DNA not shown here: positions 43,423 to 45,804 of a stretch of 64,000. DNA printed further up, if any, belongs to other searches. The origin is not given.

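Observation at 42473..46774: Partner-switching module (STAS + Cache-PP2C-kinase fusion) inserted between sctT and sctU in one operon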

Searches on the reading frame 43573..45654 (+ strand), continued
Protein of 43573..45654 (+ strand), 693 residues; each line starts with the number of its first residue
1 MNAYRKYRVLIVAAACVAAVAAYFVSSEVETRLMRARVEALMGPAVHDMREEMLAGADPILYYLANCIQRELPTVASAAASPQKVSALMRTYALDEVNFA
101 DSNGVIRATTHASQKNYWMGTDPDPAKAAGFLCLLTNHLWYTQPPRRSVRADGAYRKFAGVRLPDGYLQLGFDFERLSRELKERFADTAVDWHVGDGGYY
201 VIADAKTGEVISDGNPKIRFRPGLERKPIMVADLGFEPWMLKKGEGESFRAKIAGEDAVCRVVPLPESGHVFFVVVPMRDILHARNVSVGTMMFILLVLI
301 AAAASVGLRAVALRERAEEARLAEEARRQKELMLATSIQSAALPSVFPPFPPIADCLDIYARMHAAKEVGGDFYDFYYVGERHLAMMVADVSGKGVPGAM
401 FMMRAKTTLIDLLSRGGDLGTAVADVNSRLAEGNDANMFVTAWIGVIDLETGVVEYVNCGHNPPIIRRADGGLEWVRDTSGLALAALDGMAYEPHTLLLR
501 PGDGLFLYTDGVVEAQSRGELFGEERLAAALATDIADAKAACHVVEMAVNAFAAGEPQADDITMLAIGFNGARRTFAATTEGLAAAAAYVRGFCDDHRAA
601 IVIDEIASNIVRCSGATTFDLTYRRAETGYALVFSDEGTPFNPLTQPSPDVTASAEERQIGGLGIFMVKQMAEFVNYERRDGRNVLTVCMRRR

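Call 62: find_encoding_contigs(protein=P0030, flank=8000, max_places=1)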
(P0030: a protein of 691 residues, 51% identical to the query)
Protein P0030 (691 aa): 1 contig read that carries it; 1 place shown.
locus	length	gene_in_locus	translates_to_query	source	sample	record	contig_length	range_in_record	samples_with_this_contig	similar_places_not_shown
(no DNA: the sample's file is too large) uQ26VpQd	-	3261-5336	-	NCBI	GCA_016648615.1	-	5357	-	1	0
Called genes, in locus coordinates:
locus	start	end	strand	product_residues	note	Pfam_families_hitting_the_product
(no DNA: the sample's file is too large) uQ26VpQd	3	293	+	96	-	?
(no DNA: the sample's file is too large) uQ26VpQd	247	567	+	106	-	PF01313:Bac_export_3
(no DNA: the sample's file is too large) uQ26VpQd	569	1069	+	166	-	PF04542:Sigma70_r2, PF08281:Sigma70_r4_2, PF04545:Sigma70_r4 (weak)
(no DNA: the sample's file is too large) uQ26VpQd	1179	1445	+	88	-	-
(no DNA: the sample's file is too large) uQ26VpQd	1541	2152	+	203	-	-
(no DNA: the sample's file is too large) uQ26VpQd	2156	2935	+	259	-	PF01311:Bac_export_1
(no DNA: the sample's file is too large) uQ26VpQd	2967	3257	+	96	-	PF01740:STAS, PF13466:STAS_2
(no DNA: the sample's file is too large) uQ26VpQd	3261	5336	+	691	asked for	PF07228:SpoIIE, PF13581:HATPase_c_2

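Call 79: search_protein_families(library=padloc, proteins=[window:43573-45654:+], max_evalue=0.001)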
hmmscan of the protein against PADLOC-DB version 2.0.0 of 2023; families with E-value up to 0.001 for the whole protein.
window:43573-45654:+ (693 aa): 0 families
